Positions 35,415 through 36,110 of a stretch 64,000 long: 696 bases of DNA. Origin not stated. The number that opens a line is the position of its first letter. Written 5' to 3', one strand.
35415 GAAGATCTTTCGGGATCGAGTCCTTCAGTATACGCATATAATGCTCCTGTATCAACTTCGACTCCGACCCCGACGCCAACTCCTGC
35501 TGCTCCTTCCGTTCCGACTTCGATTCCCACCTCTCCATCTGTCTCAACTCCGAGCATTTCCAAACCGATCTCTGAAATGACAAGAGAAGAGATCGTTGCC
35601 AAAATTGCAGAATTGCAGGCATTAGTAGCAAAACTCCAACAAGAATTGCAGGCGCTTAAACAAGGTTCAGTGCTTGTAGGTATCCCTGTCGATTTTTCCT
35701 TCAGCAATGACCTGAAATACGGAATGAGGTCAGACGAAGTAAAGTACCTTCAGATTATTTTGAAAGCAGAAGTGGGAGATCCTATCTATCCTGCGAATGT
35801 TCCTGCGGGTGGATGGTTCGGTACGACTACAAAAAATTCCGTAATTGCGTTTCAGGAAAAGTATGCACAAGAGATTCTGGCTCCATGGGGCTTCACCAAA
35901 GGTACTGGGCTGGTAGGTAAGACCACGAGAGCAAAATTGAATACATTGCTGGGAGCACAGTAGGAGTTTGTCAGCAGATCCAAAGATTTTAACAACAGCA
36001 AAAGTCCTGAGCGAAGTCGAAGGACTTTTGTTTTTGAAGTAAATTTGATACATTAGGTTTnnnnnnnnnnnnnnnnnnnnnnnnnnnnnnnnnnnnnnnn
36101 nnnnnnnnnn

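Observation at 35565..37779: Giant surface protein and adjacent secreted metalloprotease share one C-terminal coiled-coil plus peptidoglycan-binding anchor module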

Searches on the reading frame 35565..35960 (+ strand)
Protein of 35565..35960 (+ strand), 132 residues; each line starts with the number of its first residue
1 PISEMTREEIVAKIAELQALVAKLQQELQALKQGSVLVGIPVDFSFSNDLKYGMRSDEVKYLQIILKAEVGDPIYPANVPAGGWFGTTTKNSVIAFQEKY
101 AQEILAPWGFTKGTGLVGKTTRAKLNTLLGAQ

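Call 47: predict_structure(alignment_id=A3)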
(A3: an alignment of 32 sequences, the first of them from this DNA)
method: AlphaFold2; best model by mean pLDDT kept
length: 132 residues; sequences in the alignment: 32
mean_pLDDT: 89.9   pTM: 0.71
mean pLDDT of the five models: 89.9, 89.7, 87.3, 87.2, 86.0
residues with pLDDT >= 90: 89; 70-90: 33; 50-70: 10; < 50: 0
segments of 3 or more residues with pLDDT < 50: none
pLDDT, mean of each block of 10 residues (from residue 1): 85 95 85 69 94 97 92 79 93 97 97 98 94 55
secondary structure, 60 per line:
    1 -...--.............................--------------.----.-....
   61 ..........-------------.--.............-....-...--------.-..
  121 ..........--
elements in order: H7-35 H57-70 H87-99 H101-104 H119-130

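Call 50: fold_search(model_id=the predicted structure, library=pdb)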
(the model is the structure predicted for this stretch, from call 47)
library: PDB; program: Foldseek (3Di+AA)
matches with E <= 10: 24; with E <= 0.001: 0
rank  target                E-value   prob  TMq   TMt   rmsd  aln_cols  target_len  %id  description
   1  4c2h_A                2.8e-03  1.00  0.48  0.16   2.5        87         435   24  Crystal structure of the CtpB(V118Y) mutant (released 2013-12-04)
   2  4c2c_A                3.5e-03  1.00  0.50  0.17   3.4       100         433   23  Crystal structure of the protease CtpB in an active state (released 2013-12-04)
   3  5tv7_A                5.0e-03  1.00  0.46  0.39   2.3        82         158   30  2.05 Angstrom Resolution Crystal Structure of Peptidoglycan-Binding Protein from Clostridioides difficile in Complex w (released 2016-12-14)
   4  4c2g_A                6.3e-03  1.00  0.50  0.17   3.5        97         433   24  Crystal structure of CtpB(S309A) in complex with a peptide having a Val-Pro-Ala C-terminus (released 2013-12-04)
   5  4c2f_A                7.6e-03  1.00  0.50  0.17   3.3       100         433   23  Crystal structure of the CtpB R168A mutant present in an active conformation (released 2013-12-04)
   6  4c2e_A                1.5e-02  1.00  0.48  0.16   2.6        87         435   24  Crystal structure of the protease CtpB(S309A) present in a resting state (released 2013-12-04)
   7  9h68_B                1.7e-02  1.00  0.47  0.16   3.8        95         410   24  Crystal Structure of the spore gernation lytic transglycosylase SleC from Clostridioides difficile in its zymogenic fo (released 2025-02-12)
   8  9h68_D                2.2e-02  1.00  0.49  0.17   3.2        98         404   23  Crystal Structure of the spore gernation lytic transglycosylase SleC from Clostridioides difficile in its zymogenic fo (released 2025-02-12)
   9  9h68_C                2.5e-02  1.00  0.49  0.17   2.7        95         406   23  Crystal Structure of the spore gernation lytic transglycosylase SleC from Clostridioides difficile in its zymogenic fo (released 2025-02-12)
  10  5nm7_G                3.2e-02  1.00  0.45  0.24   2.7        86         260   26  Crystal structure of Burkholderia AP3 phage endolysin (released 2018-02-14)
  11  6tci                  3.3e-02  1.00  0.49  0.84   2.4        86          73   23  The crystal structure of SleB N-terminal domain (released 2020-11-18)
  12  5nm7_A                3.5e-02  1.00  0.44  0.23   2.7        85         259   26  Crystal structure of Burkholderia AP3 phage endolysin (released 2018-02-14)
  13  9h68_A                4.2e-02  1.00  0.51  0.18   3.2        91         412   24  Crystal Structure of the spore gernation lytic transglycosylase SleC from Clostridioides difficile in its zymogenic fo (released 2025-02-12)
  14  1lbu                  8.2e-02  1.00  0.48  0.30   2.0        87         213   26  HYDROLASE METALLO (ZN) DD-PEPTIDASE (released 1996-11-08)
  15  3bkh                  1.8e-01  1.00  0.45  0.23   2.5        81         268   32  Crystal structure of the bacteriophage phiKZ lytic transglycosylase, gp144 (released 2008-01-08)
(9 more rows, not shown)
